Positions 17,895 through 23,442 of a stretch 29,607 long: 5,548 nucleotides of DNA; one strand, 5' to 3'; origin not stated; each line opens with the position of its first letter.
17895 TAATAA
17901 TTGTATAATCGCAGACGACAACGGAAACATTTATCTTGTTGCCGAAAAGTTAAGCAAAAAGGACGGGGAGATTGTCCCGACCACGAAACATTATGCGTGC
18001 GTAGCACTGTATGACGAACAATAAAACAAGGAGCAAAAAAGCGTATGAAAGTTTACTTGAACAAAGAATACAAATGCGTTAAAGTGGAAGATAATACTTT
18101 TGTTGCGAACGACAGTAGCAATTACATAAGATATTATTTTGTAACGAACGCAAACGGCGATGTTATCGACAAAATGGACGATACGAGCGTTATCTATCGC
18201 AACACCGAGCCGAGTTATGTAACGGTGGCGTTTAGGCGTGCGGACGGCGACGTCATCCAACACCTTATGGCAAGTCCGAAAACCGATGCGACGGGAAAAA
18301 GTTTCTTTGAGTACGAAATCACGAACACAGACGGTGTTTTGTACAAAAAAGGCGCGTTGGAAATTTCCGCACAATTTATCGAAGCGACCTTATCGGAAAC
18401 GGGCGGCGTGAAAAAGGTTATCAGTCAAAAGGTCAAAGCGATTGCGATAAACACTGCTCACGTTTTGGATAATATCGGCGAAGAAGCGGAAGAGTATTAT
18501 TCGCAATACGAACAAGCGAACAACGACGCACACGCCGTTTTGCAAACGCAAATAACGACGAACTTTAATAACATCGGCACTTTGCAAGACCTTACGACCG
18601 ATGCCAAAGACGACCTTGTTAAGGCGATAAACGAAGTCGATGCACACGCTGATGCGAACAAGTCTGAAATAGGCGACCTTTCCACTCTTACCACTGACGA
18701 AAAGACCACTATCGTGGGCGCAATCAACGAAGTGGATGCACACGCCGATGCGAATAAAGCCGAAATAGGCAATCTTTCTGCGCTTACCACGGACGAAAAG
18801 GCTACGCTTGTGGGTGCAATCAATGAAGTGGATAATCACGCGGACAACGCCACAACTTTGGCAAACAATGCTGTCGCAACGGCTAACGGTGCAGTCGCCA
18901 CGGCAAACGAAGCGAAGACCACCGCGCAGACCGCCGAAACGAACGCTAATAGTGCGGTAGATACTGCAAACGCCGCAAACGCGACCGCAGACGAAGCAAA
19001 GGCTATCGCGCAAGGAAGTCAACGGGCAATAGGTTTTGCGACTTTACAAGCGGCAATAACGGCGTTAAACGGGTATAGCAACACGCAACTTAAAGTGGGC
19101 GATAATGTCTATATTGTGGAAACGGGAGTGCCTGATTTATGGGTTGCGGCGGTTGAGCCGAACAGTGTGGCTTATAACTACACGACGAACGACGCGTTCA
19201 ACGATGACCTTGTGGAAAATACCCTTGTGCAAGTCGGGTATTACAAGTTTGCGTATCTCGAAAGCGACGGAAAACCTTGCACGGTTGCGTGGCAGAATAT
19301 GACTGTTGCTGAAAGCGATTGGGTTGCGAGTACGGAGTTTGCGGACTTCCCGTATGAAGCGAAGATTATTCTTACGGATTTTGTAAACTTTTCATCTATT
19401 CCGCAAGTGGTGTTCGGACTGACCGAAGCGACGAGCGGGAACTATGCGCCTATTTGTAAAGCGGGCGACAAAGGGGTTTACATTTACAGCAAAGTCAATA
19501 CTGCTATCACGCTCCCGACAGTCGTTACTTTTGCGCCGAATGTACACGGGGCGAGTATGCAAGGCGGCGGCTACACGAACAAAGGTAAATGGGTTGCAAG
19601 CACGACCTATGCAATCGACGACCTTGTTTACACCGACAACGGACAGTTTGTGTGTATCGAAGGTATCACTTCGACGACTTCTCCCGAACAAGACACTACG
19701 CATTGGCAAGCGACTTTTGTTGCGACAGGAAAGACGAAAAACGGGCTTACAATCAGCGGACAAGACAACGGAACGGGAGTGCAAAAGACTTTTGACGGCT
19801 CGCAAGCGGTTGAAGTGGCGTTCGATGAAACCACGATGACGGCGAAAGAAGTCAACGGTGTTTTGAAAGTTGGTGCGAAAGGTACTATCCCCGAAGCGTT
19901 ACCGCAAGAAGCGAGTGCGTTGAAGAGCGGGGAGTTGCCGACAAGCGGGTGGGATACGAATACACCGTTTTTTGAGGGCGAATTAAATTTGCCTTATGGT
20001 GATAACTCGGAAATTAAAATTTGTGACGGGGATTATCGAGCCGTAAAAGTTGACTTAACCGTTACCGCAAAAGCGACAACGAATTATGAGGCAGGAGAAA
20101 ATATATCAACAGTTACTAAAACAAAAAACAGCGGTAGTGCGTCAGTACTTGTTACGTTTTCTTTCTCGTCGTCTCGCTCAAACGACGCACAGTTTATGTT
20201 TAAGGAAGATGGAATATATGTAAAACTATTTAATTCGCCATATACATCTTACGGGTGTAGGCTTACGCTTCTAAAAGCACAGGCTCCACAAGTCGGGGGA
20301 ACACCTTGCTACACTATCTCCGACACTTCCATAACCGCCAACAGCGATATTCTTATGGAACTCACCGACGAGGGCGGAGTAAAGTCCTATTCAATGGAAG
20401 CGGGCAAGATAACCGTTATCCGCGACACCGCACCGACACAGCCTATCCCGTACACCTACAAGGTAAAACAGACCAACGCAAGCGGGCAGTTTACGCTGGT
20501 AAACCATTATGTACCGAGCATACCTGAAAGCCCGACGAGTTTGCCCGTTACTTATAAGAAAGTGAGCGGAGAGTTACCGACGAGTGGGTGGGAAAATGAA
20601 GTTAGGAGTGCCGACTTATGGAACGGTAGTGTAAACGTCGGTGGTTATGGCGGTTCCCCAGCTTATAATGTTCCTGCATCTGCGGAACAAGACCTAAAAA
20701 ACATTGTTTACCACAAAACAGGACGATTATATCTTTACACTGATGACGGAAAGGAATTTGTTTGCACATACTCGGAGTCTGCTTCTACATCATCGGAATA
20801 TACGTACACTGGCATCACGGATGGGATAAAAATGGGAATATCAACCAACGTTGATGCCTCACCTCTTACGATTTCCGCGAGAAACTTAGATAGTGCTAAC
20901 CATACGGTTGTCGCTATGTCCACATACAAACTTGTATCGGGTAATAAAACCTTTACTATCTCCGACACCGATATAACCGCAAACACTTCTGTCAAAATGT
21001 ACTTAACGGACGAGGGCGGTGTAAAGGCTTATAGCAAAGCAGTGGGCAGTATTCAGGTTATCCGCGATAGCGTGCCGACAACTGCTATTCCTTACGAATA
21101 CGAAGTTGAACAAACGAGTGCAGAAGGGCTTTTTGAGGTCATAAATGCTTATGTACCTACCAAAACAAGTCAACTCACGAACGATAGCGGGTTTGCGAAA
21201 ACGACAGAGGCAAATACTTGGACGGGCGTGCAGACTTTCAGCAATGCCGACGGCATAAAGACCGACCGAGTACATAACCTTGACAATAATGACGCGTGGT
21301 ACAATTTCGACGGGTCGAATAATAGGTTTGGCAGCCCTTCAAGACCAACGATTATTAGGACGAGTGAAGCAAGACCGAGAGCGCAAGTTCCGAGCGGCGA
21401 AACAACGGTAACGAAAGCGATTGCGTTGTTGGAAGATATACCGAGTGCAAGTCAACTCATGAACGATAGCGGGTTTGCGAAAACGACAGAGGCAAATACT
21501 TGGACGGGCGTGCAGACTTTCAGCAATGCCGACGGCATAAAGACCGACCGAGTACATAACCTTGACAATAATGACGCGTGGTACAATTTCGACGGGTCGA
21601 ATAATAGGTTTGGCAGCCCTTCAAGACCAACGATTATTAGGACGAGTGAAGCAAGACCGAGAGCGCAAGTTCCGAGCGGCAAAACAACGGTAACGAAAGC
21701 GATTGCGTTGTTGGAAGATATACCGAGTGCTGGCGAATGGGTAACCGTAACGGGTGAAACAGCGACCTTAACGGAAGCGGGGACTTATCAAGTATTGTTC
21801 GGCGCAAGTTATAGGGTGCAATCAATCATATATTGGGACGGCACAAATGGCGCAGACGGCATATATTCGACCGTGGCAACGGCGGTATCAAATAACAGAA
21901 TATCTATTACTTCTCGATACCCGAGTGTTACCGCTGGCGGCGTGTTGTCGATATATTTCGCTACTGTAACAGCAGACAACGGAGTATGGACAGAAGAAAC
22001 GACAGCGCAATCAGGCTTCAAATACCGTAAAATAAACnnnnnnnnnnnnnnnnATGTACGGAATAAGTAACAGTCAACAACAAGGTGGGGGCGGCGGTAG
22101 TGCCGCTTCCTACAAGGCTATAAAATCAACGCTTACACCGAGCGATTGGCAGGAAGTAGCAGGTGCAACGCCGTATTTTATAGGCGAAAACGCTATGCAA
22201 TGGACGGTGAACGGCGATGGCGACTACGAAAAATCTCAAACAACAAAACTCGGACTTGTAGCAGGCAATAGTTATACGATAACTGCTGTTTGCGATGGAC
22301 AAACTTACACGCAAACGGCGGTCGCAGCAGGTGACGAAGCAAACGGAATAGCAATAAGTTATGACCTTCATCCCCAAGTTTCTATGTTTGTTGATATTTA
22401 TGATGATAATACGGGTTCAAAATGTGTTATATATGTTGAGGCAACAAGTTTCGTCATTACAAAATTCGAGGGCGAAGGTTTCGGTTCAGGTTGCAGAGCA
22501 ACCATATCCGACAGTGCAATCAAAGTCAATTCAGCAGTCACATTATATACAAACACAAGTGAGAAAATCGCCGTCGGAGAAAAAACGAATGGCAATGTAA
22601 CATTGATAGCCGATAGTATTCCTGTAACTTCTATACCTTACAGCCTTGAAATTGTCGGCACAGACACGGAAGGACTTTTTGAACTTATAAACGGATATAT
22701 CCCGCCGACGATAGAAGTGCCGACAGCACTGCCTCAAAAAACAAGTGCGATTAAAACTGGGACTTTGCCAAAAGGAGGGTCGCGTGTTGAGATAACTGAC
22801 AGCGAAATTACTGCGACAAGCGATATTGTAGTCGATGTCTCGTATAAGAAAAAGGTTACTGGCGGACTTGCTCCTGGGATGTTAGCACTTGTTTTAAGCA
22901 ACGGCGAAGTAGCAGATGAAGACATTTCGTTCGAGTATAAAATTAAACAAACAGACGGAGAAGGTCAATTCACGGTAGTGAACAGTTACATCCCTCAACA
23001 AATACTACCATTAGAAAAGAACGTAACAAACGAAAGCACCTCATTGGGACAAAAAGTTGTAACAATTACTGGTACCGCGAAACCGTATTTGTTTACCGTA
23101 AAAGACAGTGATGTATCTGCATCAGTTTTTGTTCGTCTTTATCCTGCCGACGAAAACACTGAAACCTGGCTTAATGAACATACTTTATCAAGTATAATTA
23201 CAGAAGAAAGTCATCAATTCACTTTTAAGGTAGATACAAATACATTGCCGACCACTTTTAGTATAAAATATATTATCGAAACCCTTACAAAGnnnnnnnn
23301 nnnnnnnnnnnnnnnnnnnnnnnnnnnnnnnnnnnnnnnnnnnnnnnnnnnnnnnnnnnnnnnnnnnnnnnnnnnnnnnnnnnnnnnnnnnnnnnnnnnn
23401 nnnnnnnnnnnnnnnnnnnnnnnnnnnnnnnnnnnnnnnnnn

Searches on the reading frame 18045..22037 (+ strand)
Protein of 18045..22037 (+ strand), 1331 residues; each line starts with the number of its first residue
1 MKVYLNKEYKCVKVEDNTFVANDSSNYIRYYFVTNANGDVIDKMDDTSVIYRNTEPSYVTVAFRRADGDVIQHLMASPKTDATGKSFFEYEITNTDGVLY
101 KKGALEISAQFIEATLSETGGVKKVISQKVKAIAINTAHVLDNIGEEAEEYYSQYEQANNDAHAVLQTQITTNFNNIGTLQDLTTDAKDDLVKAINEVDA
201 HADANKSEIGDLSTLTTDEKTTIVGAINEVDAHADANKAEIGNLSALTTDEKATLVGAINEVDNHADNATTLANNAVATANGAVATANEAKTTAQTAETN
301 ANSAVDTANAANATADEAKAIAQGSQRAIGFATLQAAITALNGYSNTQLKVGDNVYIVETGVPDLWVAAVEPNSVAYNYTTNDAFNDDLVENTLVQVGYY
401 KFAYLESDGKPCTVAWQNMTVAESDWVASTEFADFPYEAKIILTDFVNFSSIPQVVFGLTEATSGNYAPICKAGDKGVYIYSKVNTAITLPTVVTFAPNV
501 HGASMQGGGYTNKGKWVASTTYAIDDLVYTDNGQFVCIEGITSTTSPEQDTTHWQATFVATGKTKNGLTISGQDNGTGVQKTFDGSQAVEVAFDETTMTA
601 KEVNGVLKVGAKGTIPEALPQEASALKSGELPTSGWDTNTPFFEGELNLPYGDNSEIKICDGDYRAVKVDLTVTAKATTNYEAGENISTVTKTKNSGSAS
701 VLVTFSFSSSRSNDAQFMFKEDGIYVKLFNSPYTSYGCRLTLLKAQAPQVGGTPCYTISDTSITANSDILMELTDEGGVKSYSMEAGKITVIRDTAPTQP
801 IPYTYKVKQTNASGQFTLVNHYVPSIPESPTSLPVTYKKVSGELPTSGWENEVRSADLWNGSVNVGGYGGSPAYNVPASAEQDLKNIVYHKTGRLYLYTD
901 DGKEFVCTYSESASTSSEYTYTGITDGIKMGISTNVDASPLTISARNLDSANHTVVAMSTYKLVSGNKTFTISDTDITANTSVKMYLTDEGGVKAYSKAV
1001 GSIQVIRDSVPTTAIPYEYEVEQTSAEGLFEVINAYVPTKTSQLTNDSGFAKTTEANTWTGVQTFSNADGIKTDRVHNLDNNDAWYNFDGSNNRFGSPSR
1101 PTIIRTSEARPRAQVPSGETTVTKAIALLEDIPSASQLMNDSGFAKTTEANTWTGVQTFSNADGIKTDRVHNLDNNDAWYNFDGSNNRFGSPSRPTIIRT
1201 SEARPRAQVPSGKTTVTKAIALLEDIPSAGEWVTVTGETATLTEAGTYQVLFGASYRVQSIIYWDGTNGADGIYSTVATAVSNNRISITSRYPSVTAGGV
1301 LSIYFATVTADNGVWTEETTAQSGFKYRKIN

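Call 5: search_protein_families(library=pfam, max_evalue=0.05, proteins=[window:18045-22037:+])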
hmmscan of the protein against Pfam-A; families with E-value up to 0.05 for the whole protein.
window:18045-22037:+ (1331 aa): 1 family
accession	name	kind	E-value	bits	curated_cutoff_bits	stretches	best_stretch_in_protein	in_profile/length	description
PF18938.6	aRib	-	0.016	15.4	27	0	204-229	7-32/71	Atypical Rib domain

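Call 6: search_protein_families(library=phrogs, max_evalue=0.01, proteins=[window:18045-22037:+])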
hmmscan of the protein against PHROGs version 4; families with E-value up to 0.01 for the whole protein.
window:18045-22037:+ (1331 aa): 4 families
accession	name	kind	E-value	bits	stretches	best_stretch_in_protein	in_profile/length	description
phrog_25848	-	tail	7.9e-09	35.3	1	159-235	236-304/598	tail fiber protein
phrog_30744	-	unknown function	2.6e-06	28.3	0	243-262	33-52/67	-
phrog_602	-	unknown function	0.00021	22.3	0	203-232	72-100/113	-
phrog_12315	-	unknown function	0.00027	21.9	1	88-176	10-99/168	-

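Call 22: search_protein_families(library=ncbifam, max_evalue=0.1, proteins=[window:18045-22037:+])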
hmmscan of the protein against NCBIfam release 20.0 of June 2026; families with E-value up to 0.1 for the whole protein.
window:18045-22037:+ (1331 aa): 1 family
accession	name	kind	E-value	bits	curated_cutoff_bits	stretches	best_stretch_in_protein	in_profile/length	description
NF041035.1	Rad50_Halo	equivalog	0.014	13.8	1000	1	141-320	215-391/883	DNA double-strand break repair ATPase Rad50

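Call 71: search_solved_structures(query=window:18045-22037:+, max_evalue=1)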
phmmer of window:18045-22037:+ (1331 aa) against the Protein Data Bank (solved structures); distinct sequences matched with E-value up to 1: 0.

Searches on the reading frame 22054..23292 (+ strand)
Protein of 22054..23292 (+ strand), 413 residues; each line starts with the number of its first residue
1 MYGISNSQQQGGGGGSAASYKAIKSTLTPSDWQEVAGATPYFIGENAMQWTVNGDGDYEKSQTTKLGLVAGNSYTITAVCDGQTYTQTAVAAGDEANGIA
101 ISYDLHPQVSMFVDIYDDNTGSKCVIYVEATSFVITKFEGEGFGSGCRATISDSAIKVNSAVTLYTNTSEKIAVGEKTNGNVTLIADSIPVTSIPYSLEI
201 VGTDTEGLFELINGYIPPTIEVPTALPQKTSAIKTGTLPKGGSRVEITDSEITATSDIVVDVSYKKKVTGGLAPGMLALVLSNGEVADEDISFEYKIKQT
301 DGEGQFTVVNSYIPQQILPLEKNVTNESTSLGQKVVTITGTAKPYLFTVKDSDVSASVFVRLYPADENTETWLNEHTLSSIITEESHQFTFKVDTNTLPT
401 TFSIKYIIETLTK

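Call 6: search_protein_families(library=phrogs, max_evalue=0.01, proteins=[window:22054-23292:+])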
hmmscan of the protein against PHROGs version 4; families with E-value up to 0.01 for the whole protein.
window:22054-23292:+ (413 aa): 0 families

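Call 22: search_protein_families(library=ncbifam, max_evalue=0.1, proteins=[window:22054-23292:+])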
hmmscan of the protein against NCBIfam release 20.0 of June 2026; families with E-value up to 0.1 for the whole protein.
window:22054-23292:+ (413 aa): 2 families
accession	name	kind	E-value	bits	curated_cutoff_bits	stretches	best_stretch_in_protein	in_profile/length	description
NF058592.1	GxPGS_dom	subfamily_domain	0.024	14.7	45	1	363-397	21-55/65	PGS family Ig-like domain-containing protein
NF003925.0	PRK05443.3-3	equivalog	0.041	12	707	1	247-309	117-179/688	RNA degradosome polyphosphate kinase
